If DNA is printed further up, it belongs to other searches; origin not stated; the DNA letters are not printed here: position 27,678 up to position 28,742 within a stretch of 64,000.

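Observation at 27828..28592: The ftsI slot of the dcw operon encodes a 254-aa protein lacking all transpeptidase catalytic motifs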

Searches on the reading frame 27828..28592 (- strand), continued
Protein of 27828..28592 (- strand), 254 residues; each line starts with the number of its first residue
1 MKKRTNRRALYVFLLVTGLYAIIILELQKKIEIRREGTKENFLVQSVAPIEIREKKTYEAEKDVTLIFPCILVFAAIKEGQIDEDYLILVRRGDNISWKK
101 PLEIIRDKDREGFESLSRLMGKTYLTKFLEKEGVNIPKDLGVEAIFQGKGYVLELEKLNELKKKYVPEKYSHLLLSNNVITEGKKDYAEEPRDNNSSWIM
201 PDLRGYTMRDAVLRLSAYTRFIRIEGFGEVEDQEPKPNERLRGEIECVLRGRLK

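Call 36: search_protein_families(library=pfam, proteins=[P0056, P0060, P0063, P0066, P0068, P0069, P0072, P0089, P0092, P0057], max_evalue=0.001)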
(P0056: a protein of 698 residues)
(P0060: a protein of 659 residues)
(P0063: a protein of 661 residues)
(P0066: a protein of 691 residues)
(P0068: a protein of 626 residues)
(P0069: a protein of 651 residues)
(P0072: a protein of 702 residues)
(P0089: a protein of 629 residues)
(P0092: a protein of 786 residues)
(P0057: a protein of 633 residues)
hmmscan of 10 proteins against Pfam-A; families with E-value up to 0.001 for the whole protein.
P0056 (698 aa): 4 families
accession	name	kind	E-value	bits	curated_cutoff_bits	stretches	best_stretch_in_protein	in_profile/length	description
PF00905.27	Transpeptidase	-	9.8e-73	245.4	22.1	1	247-560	1-299/299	Penicillin binding protein transpeptidase domain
PF03717.20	PBP_dimer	-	2.5e-21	77.4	24.4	1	57-201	2-174/180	Penicillin-binding Protein dimerisation domain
PF03793.24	PASTA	-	1.3e-09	38.3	23.2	1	643-685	2-52/64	PASTA domain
PF21922.1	PBP_dimer_2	-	7.5e-05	23.3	27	0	151-196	24-68/83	Penicillin binding protein A dimerisation domain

P0060 (659 aa): 4 families
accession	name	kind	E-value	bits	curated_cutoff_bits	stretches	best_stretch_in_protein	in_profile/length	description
PF03717.20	PBP_dimer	-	2.1e-11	45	24.4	1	60-185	4-160/180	Penicillin-binding Protein dimerisation domain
PF03793.24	PASTA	-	6.9e-11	42.4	23.2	1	603-647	2-54/64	PASTA domain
PF00905.27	Transpeptidase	-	7.6e-08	32.3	22.1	0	359-537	117-283/299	Penicillin binding protein transpeptidase domain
PF21922.1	PBP_dimer_2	-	5.1e-05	23.9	27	1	149-185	23-59/83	Penicillin binding protein A dimerisation domain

P0063 (661 aa): 4 families
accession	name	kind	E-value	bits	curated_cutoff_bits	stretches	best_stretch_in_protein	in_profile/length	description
PF03717.20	PBP_dimer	-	1.1e-10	42.7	24.4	1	76-187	6-148/180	Penicillin-binding Protein dimerisation domain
PF00905.27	Transpeptidase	-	1.5e-09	38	22.1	1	246-449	1-198/299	Penicillin binding protein transpeptidase domain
PF03793.24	PASTA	-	9.6e-08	32.3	23.2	1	606-652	2-56/64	PASTA domain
PF21922.1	PBP_dimer_2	-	0.00024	21.7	27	0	164-200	24-60/83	Penicillin binding protein A dimerisation domain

P0066 (691 aa): 3 families
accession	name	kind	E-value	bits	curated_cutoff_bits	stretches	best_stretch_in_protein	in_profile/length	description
PF00905.27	Transpeptidase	-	7.2e-65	219.6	22.1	1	241-550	1-298/299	Penicillin binding protein transpeptidase domain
PF03793.24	PASTA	-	3.9e-21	75.2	23.2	2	637-682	2-55/64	PASTA domain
PF03717.20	PBP_dimer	-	4.9e-08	34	24.4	1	54-186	3-164/180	Penicillin-binding Protein dimerisation domain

P0068 (626 aa): 3 families
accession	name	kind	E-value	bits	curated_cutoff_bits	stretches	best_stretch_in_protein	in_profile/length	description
PF03793.24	PASTA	-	1.5e-09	38.1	23.2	1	571-612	2-51/64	PASTA domain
PF00905.27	Transpeptidase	-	4.4e-09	36.4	22.1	1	351-443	124-222/299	Penicillin binding protein transpeptidase domain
PF03717.20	PBP_dimer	-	5.8e-05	24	24.4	1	66-170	9-126/180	Penicillin-binding Protein dimerisation domain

P0069 (651 aa): 4 families
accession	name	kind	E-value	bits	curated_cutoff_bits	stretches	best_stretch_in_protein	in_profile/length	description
PF00905.27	Transpeptidase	-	1.5e-16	60.9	22.1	1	244-530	5-283/299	Penicillin binding protein transpeptidase domain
PF03717.20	PBP_dimer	-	2.3e-12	48.1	24.4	1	63-187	6-161/180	Penicillin-binding Protein dimerisation domain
PF03793.24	PASTA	-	6e-11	42.6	23.2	1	595-637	2-52/64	PASTA domain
PF21922.1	PBP_dimer_2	-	1.8e-05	25.4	27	1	150-187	23-60/83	Penicillin binding protein A dimerisation domain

P0072 (702 aa): 4 families
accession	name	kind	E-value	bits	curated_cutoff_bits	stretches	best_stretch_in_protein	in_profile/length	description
PF00905.27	Transpeptidase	-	1.3e-66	225.3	22.1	1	237-552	2-295/299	Penicillin binding protein transpeptidase domain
PF03793.24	PASTA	-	1.4e-20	73.5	23.2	2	582-636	2-63/64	PASTA domain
PF03717.20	PBP_dimer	-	1.1e-13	52.4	24.4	1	53-192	2-170/180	Penicillin-binding Protein dimerisation domain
PF21922.1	PBP_dimer_2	-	0.00015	22.3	27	0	147-189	22-66/83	Penicillin binding protein A dimerisation domain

P0089 (629 aa): 2 families
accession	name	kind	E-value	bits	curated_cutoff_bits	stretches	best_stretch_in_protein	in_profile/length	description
PF03717.20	PBP_dimer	-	9.5e-15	55.9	24.4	1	60-188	3-162/180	Penicillin-binding Protein dimerisation domain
PF03793.24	PASTA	-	1.1e-05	25.7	23.2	1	558-601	2-53/64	PASTA domain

P0092 (786 aa): 3 families
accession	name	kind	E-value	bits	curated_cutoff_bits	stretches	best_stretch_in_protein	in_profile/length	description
PF00905.27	Transpeptidase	-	2.4e-58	198.1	22.1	1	352-655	1-298/299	Penicillin binding protein transpeptidase domain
PF03717.20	PBP_dimer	-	1.1e-12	49.2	24.4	1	59-182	2-121/180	Penicillin-binding Protein dimerisation domain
PF03793.24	PASTA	-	3e-08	34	23.2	1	733-785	4-64/64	PASTA domain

P0057 (633 aa): 4 families
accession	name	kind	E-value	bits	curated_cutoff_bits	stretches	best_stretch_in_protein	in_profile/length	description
PF03717.20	PBP_dimer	-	8.6e-13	49.5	24.4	1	63-169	6-125/180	Penicillin-binding Protein dimerisation domain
PF03793.24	PASTA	-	1.6e-08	34.8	23.2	1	566-611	3-56/64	PASTA domain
PF00905.27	Transpeptidase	-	5.3e-06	26.3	22.1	1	366-492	159-287/299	Penicillin binding protein transpeptidase domain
PF21922.1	PBP_dimer_2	-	0.00084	20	27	0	151-188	24-61/83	Penicillin binding protein A dimerisation domain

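Call 38: find_encoding_contigs(protein=P0069, flank=10000, max_places=2)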
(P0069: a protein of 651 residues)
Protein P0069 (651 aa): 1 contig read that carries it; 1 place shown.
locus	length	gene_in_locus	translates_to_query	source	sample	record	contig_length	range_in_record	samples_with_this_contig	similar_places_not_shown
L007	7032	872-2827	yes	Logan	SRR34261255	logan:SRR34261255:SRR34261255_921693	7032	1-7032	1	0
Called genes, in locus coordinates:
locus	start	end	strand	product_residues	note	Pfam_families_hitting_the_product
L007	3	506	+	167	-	?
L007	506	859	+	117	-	-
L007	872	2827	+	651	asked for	PF03717:PBP_dimer, PF21922:PBP_dimer_2 (faint), PF00905:Transpeptidase, PF03793:PASTA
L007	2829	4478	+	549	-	PF01225:Mur_ligase, PF08245:Mur_ligase_M, PF02875:Mur_ligase_C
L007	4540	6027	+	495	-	PF01225:Mur_ligase, PF08245:Mur_ligase_M, PF02875:Mur_ligase_C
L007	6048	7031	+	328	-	?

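Call 41: find_encoding_contigs(protein=P0060, flank=10000, max_places=2)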
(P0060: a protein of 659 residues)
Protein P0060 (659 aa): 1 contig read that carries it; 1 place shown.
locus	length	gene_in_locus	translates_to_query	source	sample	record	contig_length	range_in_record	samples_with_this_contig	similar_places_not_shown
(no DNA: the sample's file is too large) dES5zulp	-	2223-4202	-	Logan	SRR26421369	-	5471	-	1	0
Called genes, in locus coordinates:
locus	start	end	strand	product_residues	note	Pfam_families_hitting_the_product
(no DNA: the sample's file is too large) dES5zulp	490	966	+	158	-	PF02381:MraZ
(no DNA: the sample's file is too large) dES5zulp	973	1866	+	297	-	PF01795:Methyltransf_5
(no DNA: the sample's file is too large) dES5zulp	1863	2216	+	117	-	-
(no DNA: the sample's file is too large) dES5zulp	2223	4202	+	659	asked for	PF03717:PBP_dimer, PF00905:Transpeptidase (faint), PF03793:PASTA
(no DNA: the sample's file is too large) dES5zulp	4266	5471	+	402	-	?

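Call 42: find_encoding_contigs(protein=P0056, flank=10000, max_places=1)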
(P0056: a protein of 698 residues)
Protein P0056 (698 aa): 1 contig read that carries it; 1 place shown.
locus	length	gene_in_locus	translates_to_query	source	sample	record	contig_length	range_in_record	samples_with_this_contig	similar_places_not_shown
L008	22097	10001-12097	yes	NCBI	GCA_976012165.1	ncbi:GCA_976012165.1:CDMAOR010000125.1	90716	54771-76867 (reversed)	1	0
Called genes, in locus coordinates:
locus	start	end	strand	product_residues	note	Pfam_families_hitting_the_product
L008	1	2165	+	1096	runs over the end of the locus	PF00069:Pkinase, PF07714:PK_Tyr_Ser-Thr, PF13191:AAA_16, PF17874:TPR_MalT (faint)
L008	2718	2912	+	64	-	-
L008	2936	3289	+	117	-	-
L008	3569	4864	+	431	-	PF00753:Lactamase_B, PF12706:Lactamase_B_2 (weak), PF13428:TPR_14 (faint), PF13424:TPR_12 (weak), PF13432:TPR_16 (weak), PF00515:TPR_1 (weak), PF07719:TPR_2 (weak), PF13181:TPR_8 (weak), +1 more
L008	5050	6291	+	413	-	PF00534:Glycos_transf_1 (weak), PF13692:Glyco_trans_1_4, PF13524:Glyco_trans_1_2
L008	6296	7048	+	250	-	PF02146:SIR2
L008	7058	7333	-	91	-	-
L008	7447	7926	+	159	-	PF02481:DNA_processg_A (weak), PF18306:LDcluster4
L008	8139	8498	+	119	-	PF02381:MraZ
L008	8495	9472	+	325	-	PF01795:Methyltransf_5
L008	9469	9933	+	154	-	PF04999:FtsL (weak), PF04977:DivIC (weak)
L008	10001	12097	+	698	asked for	PF03717:PBP_dimer, PF00905:Transpeptidase, PF03793:PASTA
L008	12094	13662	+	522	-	PF01225:Mur_ligase, PF08245:Mur_ligase_M, PF02875:Mur_ligase_C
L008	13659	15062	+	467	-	PF01225:Mur_ligase, PF08245:Mur_ligase_M, PF02875:Mur_ligase_C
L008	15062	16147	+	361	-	PF10555:MraY_sig1 (weak), PF00953:Glycos_transf_4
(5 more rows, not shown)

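Call 46: find_related_loci(query=A1, collection=genome_contigs, flank=10000)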
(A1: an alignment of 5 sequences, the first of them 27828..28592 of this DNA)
Query A1 (254 aa) in genome_contigs; peptide patterns used: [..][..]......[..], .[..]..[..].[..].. (x = any residue, [..] = any of these).
10 stretches matched a pattern; 1 encode a relative of the query (tblastn E <= 1e-3); 1 distinct loci.
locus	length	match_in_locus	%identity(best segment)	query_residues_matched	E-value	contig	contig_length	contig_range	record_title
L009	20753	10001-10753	43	1-251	2e-65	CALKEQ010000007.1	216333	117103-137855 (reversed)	MAG: uncultured bacterium isolate S1_Bin_METABAT__4_1 genome assembly, contig: c_000000831994, whole genome shotgun sequ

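Call 47: list_cluster_members(proteins=[P0008, P0009, P0010, P0011, P0012, P0014, P0016, P0019, P0021, P0023])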
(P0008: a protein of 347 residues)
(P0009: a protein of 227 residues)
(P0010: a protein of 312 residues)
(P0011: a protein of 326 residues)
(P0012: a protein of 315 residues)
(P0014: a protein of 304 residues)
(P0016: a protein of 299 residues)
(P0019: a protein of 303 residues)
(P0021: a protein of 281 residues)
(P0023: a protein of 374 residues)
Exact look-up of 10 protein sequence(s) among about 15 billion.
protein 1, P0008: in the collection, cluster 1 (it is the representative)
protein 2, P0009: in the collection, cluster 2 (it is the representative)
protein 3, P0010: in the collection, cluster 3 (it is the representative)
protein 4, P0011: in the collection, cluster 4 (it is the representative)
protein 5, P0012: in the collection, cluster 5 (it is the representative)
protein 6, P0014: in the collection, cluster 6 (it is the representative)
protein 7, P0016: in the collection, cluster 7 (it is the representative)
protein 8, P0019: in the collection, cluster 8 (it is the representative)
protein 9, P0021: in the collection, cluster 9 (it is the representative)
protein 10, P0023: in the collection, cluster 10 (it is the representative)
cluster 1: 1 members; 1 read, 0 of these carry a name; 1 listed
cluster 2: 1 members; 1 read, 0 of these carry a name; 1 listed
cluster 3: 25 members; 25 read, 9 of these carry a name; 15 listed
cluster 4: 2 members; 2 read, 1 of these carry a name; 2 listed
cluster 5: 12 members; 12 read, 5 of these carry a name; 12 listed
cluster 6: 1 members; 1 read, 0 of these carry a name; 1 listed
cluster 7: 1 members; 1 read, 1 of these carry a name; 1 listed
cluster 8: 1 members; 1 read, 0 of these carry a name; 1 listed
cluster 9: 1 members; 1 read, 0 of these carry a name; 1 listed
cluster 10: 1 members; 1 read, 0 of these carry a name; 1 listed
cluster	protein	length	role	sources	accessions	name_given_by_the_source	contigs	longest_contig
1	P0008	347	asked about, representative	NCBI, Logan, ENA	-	-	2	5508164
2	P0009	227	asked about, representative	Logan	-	-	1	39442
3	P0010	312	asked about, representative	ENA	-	-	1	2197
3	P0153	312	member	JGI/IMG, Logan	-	hypothetical protein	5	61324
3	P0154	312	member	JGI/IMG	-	hypothetical protein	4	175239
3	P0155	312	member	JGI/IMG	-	hypothetical protein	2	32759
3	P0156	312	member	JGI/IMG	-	hypothetical protein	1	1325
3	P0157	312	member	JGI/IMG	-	hypothetical protein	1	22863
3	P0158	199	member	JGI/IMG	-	hypothetical protein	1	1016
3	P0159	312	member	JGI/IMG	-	hypothetical protein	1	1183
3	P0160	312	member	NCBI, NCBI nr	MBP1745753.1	MAG: hypothetical protein H6Q54_368 [Deltaproteobacteria bacterium] | hypothetical protein [Deltaproteobacteria bacterium]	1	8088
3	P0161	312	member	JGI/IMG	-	hypothetical protein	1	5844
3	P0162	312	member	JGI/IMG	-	-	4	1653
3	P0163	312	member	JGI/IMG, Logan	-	-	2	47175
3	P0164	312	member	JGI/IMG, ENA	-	-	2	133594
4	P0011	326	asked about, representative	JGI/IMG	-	hypothetical protein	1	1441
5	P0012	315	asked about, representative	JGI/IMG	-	hypothetical protein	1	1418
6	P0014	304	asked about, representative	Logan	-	-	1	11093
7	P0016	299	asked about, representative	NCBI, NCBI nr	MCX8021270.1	MAG: hypothetical protein N2745_00670 [Syntrophorhabdaceae bacterium] | hypothetical protein [Syntrophorhabdaceae bacterium]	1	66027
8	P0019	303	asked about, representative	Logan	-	-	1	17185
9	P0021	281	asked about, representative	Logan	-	-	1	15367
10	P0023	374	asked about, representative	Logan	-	-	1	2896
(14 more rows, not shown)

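Call 48: find_encoding_contigs(protein=P0008, flank=10000, max_places=2)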
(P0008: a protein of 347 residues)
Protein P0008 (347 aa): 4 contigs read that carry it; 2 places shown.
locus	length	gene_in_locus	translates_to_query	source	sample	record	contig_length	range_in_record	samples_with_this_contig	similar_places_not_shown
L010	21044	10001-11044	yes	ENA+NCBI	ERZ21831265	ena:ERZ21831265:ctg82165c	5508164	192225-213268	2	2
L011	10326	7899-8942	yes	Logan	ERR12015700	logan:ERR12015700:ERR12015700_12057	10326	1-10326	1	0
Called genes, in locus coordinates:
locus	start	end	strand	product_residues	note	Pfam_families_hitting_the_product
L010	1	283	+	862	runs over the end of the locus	PF00082:Peptidase_S8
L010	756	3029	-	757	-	-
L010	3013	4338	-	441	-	-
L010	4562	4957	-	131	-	PF01850:PIN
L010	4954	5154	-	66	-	PF09957:VapB_antitoxin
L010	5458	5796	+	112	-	PF00126:HTH_1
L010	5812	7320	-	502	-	PF03193:RsgA_GTPase (faint), PF13167:GTP-bdg_N, PF16360:GTP-bdg_M, PF01926:MMR_HSR1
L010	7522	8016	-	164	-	PF02357:NusG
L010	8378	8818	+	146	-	PF02381:MraZ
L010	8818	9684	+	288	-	PF01795:Methyltransf_5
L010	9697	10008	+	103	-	PF04977:DivIC (weak)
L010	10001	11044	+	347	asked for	PF03793:PASTA (weak)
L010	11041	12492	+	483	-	PF08245:Mur_ligase_M, PF02875:Mur_ligase_C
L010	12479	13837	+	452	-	PF08245:Mur_ligase_M, PF02875:Mur_ligase_C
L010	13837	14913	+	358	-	PF00953:Glycos_transf_4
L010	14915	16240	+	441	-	PF21799:MurD-like_N, PF08245:Mur_ligase_M, PF02875:Mur_ligase_C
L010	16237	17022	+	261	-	-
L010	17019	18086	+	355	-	PF03033:Glyco_transf_28, PF04101:Glyco_tran_28_C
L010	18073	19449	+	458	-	PF01225:Mur_ligase, PF08245:Mur_ligase_M, PF02875:Mur_ligase_C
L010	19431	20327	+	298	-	PF01565:FAD_binding_4, PF02873:MurB_C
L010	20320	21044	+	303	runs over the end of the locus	PF01820:Dala_Dala_lig_N, PF02655:ATP-grasp_3, PF02786:CPSase_L_D2 (weak), PF08443:RimK, PF02222:ATP-grasp, PF07478:Dala_Dala_lig_C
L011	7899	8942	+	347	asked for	PF03793:PASTA (weak)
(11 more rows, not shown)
